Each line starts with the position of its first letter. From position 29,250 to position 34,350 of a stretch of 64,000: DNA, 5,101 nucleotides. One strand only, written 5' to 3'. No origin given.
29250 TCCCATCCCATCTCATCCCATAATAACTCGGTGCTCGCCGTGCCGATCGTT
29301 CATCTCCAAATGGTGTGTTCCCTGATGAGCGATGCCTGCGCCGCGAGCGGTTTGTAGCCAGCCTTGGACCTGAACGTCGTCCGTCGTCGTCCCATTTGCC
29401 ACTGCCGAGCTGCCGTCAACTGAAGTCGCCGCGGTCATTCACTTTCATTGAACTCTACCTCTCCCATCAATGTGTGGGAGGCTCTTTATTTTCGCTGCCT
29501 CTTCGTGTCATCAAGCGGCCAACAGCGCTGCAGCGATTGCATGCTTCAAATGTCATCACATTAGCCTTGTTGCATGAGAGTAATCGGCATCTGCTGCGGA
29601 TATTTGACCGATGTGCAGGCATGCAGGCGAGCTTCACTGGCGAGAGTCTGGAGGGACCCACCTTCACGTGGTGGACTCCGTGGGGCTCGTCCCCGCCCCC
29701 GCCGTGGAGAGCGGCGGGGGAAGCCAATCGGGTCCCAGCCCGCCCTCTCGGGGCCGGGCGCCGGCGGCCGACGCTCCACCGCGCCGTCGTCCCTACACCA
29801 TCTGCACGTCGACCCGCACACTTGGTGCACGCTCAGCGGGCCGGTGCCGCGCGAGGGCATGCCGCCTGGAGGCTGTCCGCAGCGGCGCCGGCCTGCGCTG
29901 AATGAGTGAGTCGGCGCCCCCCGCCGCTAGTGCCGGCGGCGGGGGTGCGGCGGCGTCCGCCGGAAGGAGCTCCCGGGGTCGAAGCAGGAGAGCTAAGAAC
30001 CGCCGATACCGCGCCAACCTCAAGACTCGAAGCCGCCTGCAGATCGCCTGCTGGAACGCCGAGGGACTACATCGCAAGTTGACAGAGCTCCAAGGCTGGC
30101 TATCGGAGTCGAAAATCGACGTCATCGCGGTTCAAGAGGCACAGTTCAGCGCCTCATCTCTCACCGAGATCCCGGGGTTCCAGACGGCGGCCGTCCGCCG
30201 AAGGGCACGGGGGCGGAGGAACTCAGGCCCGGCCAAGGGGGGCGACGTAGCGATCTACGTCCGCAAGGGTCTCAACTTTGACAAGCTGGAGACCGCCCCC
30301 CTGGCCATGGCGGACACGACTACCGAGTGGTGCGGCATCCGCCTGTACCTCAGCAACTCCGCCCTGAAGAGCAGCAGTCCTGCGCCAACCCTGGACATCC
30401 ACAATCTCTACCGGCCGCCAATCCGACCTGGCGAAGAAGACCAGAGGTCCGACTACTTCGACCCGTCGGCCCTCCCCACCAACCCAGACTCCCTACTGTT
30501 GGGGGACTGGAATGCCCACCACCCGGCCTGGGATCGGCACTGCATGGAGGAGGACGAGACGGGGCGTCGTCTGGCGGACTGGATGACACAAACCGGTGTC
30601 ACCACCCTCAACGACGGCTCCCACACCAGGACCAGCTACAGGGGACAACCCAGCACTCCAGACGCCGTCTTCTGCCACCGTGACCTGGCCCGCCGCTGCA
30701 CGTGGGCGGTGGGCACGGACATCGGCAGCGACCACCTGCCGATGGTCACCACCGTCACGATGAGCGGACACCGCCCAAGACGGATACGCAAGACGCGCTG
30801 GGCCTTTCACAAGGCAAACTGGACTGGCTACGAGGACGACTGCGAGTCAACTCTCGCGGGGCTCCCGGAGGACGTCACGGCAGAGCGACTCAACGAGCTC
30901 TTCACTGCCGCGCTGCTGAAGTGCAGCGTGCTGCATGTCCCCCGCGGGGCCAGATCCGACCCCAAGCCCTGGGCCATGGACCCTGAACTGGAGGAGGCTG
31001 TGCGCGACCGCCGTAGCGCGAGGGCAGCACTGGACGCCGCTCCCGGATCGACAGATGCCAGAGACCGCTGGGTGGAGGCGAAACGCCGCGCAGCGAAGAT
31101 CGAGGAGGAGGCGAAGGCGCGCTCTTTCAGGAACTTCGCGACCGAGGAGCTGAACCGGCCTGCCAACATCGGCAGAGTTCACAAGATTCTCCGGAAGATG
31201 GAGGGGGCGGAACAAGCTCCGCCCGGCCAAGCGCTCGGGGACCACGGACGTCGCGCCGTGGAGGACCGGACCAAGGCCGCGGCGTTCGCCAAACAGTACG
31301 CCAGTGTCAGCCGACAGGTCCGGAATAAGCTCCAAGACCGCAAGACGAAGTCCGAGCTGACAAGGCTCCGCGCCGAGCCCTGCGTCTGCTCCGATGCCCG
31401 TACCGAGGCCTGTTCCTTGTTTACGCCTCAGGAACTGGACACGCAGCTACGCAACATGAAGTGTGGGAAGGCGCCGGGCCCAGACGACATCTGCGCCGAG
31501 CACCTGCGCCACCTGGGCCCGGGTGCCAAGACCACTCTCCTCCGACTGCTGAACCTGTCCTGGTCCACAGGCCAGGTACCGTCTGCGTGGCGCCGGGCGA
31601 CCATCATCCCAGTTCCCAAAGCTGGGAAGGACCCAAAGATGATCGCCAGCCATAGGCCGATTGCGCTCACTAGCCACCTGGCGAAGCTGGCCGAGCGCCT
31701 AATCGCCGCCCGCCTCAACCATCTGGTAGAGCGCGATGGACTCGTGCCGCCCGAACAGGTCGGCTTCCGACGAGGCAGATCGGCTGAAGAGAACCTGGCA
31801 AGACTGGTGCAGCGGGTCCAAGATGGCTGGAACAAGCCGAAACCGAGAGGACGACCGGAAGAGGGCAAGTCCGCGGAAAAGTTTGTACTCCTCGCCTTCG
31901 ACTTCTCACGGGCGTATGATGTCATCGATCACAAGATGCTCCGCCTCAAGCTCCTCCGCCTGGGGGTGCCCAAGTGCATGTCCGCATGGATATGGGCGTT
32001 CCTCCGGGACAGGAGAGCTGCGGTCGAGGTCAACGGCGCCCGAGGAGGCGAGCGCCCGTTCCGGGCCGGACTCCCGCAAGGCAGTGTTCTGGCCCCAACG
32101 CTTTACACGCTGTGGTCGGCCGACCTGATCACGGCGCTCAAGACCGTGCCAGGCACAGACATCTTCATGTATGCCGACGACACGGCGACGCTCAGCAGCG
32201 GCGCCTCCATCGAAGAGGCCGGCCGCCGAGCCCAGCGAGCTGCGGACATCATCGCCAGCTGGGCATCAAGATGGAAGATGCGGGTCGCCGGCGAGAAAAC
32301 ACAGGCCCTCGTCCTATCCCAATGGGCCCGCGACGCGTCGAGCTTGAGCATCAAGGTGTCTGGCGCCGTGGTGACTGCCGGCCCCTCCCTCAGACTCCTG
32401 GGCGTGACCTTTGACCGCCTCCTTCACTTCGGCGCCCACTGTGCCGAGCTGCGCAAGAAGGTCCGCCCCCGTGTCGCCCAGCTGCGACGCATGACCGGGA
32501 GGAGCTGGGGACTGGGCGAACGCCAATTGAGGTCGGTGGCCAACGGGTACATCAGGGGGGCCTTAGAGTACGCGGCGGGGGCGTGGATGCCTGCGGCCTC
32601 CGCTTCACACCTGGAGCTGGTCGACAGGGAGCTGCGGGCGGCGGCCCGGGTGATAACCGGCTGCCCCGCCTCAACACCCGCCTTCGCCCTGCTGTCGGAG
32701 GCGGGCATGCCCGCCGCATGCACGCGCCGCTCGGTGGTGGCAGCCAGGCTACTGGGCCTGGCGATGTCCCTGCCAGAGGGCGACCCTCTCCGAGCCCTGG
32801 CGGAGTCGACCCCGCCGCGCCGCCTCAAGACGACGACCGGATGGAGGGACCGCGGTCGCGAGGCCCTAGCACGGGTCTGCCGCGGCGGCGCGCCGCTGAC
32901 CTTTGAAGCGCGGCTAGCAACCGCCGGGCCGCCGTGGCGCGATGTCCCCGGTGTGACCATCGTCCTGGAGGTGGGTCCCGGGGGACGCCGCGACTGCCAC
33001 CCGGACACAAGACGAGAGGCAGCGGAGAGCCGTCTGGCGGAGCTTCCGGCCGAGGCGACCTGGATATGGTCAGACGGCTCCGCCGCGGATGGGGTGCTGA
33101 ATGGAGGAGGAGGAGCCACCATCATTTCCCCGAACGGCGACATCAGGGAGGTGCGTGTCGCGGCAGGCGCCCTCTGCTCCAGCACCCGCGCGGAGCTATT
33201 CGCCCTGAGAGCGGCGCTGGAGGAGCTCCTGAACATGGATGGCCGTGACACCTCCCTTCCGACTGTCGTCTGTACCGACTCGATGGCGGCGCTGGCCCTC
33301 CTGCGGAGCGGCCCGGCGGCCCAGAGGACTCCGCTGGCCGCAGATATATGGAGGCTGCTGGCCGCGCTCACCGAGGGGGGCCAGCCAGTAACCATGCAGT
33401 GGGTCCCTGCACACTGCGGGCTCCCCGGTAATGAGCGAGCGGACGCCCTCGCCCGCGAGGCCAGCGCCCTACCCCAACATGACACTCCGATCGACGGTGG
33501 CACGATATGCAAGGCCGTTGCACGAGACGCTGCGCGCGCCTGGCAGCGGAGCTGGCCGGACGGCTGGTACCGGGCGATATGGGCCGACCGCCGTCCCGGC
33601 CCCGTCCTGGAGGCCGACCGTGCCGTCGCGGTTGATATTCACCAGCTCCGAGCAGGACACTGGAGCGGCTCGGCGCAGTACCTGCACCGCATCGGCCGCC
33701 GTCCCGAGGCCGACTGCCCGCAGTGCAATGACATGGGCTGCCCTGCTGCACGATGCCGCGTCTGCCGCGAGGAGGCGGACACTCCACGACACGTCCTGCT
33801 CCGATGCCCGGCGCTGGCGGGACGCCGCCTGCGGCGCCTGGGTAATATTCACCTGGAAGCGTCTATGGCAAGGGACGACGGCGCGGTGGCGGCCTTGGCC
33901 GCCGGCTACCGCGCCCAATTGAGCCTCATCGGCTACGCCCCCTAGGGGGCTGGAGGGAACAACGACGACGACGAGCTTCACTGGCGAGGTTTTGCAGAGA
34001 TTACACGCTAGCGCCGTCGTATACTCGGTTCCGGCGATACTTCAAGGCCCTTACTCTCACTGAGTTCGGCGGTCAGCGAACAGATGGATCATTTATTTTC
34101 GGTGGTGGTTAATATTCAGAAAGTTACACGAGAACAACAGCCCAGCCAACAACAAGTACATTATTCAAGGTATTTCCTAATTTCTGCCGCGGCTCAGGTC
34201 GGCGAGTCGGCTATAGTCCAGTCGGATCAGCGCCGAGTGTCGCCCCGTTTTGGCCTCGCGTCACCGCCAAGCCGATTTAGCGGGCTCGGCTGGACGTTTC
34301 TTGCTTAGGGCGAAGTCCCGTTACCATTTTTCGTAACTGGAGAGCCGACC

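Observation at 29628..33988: Apparently intact, possibly active single-ORF LINE (endonuclease, RT, RNase H, zinc finger) with a perfect 17-bp target-site duplication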

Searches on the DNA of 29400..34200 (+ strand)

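Call 38: search_rna_families(source=window, start=29400, end=34200, threshold=evalue, max_evalue=5, show_alignments=3)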
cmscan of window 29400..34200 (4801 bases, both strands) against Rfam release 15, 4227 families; matches with E-value up to 5: 1.
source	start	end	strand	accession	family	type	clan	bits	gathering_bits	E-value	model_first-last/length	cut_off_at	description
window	33021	33154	-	RF02344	ar14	Gene; sRNA;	-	17.6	58.8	4.3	1-123/123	no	Alphaproteobacterial ar14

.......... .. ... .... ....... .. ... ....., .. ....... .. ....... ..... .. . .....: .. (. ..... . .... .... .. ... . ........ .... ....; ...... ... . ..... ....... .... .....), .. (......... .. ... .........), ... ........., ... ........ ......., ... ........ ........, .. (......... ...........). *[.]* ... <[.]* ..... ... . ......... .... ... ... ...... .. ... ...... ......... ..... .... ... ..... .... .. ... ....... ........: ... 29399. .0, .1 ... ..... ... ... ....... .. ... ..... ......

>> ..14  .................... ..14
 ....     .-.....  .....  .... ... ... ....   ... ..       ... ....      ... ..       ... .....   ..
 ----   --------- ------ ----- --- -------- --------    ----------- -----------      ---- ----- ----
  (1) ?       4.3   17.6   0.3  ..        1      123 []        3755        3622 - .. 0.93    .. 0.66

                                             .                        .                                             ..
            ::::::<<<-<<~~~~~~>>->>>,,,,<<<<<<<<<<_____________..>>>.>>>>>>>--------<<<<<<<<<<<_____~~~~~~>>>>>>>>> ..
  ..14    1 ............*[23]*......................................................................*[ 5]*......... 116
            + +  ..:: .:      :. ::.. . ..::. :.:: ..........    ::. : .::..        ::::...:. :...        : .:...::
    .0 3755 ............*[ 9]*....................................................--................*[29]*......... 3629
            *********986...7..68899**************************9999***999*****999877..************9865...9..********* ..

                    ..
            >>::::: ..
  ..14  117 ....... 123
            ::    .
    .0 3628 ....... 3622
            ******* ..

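Call 100: search_rna_families(source=window, start=29630, end=29750, threshold=evalue, max_evalue=10, show_alignments=4)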
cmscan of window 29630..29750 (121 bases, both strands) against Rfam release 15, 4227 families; matches with E-value up to 10: 13.
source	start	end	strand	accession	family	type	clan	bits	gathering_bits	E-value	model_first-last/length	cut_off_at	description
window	29683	29738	+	RF01090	RF_site4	Cis-reg; frameshift_element;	-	19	45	0.16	1-66/66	no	Edr gene ribosomal frameshift signal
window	29647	29719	-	RF02227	sX8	Gene; sRNA;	-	16.1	50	0.32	1-82/82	no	Proteobacterial sRNA sX8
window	29651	29724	-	RF01066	6C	Cis-reg;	-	14.1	47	7.5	1-75/75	no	6C RNA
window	29696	29724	+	RF03766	mir-3155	Gene; miRNA;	-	13.9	70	1.7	1-56/56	no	mir-3155 microRNA precursor family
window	29686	29738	-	RF03058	sul1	Cis-reg; riboswitch;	-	13.6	36.2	1.6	1-56/56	no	sul1 RNA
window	29713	29745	-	RF03438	mir-1956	Gene; miRNA;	-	13.5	95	4.5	16-48/65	no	mir-1956 microRNA precursor family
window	29673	29735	-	RF02163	sR-tMet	Gene; snRNA; snoRNA; CD-box;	-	13.4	50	5.7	1-72/72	no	Small nucleolar RNA sR-tMet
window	29706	29750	+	RF01314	mir-1227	Gene; miRNA;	-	13.3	70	8.2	1-88/88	no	mir-1227 microRNA precursor family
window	29676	29732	-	RF03949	mir-8830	Gene; miRNA;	-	12.9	76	9.7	1-95/95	no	mir-8830 microRNA precursor family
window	29679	29701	-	RF01779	AS1726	Gene;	-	12.1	50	9.4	6-28/78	no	AS1726 sRNA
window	29682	29737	-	RF02975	DUF3800-XI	Gene; sRNA;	-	11.1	37.8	1.8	1-48/48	no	DUF3800-XI RNA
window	29657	29707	-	RF00523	Prion_pknot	Cis-reg;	-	10.6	39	8.9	1-40/40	no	Prion pseudoknot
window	29682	29737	+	RF00065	snoR9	Gene; snRNA; snoRNA; CD-box;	CL00132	9.3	90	3.8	1-57/128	no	Small nucleolar RNA snoR9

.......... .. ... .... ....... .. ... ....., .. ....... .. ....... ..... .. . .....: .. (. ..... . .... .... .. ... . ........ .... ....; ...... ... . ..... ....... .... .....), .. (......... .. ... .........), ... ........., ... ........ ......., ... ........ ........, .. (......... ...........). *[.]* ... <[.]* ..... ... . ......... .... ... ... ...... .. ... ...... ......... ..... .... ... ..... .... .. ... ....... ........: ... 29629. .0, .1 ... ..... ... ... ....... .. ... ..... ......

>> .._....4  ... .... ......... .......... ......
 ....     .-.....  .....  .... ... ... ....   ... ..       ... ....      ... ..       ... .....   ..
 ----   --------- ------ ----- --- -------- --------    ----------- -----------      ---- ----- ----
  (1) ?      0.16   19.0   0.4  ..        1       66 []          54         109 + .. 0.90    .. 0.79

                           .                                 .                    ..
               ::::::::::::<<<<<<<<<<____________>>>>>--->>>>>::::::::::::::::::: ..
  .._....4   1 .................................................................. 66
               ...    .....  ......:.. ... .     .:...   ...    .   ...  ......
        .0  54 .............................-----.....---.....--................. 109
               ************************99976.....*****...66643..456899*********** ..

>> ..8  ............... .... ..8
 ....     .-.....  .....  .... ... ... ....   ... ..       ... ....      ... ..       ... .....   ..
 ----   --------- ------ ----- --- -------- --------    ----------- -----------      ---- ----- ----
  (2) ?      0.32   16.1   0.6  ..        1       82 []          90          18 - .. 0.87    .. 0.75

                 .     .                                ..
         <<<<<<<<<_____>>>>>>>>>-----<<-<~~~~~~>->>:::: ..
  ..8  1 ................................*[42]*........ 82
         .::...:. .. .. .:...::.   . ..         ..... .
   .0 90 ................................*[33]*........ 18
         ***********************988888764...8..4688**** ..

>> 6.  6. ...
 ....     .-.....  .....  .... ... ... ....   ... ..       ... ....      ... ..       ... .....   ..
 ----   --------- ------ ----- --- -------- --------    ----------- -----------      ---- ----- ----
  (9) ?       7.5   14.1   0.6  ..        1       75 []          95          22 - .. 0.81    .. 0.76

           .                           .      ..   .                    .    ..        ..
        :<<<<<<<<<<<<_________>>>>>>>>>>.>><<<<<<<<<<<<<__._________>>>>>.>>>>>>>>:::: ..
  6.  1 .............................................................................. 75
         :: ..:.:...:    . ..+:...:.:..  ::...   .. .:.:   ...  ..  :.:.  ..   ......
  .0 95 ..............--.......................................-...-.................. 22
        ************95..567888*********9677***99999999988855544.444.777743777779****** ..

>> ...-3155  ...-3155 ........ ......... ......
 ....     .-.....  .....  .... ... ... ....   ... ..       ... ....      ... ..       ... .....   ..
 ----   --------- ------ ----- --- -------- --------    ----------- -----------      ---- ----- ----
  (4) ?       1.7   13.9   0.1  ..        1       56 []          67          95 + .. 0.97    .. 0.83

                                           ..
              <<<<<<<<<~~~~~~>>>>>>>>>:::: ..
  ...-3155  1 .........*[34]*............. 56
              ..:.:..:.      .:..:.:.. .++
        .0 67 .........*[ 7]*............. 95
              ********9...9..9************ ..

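Call 101: search_rna_families(source=L010, start=670, end=765, threshold=evalue, max_evalue=10, show_alignments=3)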
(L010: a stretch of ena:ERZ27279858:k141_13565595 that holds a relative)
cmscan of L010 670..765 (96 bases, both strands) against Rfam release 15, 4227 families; matches with E-value up to 10: 0.
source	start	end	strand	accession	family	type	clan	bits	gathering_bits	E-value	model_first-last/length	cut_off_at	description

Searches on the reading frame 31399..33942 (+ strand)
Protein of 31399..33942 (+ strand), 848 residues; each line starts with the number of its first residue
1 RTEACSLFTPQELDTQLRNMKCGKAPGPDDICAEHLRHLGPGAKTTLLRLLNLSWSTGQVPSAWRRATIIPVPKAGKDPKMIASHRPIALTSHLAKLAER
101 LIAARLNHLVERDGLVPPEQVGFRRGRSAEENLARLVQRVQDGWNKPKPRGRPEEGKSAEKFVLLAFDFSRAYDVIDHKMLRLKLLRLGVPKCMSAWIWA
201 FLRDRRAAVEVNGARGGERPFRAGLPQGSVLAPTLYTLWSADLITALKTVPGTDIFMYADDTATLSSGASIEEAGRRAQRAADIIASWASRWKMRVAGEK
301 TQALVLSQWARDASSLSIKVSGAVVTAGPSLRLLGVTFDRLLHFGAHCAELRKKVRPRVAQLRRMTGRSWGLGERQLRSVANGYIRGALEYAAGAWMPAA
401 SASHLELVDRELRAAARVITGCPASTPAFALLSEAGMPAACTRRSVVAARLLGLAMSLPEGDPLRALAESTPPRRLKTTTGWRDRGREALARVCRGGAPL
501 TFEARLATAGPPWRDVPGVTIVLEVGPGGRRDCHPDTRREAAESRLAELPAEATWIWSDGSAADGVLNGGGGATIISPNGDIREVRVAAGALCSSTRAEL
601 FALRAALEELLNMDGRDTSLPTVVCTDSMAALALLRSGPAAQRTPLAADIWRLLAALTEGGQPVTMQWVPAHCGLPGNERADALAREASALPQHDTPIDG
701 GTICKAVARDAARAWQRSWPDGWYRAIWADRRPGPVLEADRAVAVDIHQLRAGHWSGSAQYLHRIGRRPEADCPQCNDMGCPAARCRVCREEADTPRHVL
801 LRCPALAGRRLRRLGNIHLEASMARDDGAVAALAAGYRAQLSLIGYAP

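Call 89: search_protein_representatives(protein=window:31399-33942:+)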
Query: 848 residues. Proteins with E-value up to 0.001 (for the whole library): 100847; up to 1e-10: 38413; up to 1e-30: 4899. The best 150 are listed.
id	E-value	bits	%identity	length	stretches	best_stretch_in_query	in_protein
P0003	0.0e+00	1146.6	64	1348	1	2-837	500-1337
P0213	6.5e-254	861.4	60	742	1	153-839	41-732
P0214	4.8e-219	746.1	60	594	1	257-838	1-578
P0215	1.5e-183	628.7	62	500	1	109-603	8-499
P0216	7.3e-170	583.4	41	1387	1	9-808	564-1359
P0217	4.5e-168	577.5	67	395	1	83-470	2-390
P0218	2.9e-166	571.5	42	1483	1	8-813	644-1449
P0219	9.7e-163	559.8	39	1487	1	4-821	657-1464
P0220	2.2e-158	545.4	62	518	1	3-395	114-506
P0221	2.6e-157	541.9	61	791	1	4-401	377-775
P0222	3.6e-145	501.7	59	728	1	118-517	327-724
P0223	2.2e-141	489.2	40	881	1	4-807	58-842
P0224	2.1e-137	476.0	39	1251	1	5-834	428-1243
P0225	1.1e-129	450.4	55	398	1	452-845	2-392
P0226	2.0e-129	449.6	37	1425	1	4-831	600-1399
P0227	2.1e-126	439.7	35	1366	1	4-776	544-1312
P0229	2.7e-125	436.0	36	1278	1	2-815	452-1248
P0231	1.2e-120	420.5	36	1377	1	4-833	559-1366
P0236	3.7e-118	412.3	36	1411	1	4-777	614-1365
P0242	5.5e-114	398.6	33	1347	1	3-778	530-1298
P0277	9.7e-101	354.7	34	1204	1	9-720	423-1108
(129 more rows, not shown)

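Call 90: list_cluster_members(proteins=[P0216, P0218, P0219, P0224, P0226, P0227, P0229, P0231, P0236, P0242])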
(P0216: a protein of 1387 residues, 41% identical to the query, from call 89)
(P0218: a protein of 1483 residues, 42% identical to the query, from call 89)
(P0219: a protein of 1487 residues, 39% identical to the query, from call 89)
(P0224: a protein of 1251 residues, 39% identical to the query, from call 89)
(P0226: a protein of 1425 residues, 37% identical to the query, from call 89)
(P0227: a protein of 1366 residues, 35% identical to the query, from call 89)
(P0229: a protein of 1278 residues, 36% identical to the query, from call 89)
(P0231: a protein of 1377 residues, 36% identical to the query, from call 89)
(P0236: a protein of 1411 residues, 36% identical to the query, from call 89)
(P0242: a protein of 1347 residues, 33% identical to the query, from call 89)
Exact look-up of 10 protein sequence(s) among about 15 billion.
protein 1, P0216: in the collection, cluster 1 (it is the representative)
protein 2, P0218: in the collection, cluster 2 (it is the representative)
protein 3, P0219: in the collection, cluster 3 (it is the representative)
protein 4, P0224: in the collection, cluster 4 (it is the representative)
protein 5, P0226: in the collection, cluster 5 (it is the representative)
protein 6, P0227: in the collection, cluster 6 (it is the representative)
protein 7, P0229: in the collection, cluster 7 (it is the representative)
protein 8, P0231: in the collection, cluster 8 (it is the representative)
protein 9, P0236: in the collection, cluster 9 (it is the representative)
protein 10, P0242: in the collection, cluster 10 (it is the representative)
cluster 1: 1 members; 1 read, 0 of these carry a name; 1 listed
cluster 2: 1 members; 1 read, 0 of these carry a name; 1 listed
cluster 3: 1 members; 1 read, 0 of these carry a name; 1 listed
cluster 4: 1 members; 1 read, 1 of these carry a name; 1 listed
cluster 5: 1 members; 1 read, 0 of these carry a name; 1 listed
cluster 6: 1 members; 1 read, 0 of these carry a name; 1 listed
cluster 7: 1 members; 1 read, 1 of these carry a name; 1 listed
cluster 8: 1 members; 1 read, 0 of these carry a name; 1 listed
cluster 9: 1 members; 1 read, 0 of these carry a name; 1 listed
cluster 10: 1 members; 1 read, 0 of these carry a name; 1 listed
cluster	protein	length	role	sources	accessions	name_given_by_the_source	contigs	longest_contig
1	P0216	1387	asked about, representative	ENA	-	-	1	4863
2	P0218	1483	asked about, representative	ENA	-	-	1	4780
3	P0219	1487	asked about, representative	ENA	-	-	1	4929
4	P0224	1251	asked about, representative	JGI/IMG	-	ribonuclease HI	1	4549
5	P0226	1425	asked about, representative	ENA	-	-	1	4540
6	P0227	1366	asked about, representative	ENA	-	-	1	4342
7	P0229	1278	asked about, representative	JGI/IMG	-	ribonuclease HI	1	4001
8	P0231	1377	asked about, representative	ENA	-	-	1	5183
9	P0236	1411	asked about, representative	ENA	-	-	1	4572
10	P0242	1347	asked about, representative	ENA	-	-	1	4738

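Call 95: find_encoding_contigs(protein=P0277, flank=1500, max_places=4)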
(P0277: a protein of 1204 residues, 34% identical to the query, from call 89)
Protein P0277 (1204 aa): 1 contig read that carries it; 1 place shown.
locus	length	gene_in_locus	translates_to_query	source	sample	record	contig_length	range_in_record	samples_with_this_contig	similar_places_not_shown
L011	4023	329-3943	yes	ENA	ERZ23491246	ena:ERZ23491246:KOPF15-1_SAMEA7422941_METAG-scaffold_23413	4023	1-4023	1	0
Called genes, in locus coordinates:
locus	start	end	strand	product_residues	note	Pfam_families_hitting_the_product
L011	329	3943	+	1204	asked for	PF03372:Exo_endo_phos, PF14529:Exo_endo_phos_2, PF00078:RVT_1, PF00075:RNase_H, PF13456:RVT_3 (weak)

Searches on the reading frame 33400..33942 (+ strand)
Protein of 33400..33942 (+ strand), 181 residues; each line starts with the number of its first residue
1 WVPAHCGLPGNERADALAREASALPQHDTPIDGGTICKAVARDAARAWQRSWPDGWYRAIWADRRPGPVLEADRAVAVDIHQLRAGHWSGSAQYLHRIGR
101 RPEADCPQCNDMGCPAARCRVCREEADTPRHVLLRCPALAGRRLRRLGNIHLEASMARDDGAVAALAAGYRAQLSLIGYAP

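Call 97: search_protein_families(library=pfam, proteins=[window:33400-33942:+], max_evalue=0.01)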
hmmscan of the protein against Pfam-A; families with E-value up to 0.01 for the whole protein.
window:33400-33942:+ (181 aa): 1 family
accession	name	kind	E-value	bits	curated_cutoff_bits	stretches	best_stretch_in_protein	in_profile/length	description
PF00075.30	RNase_H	-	0.0011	19.6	25.8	1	1-22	118-140/141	RNase H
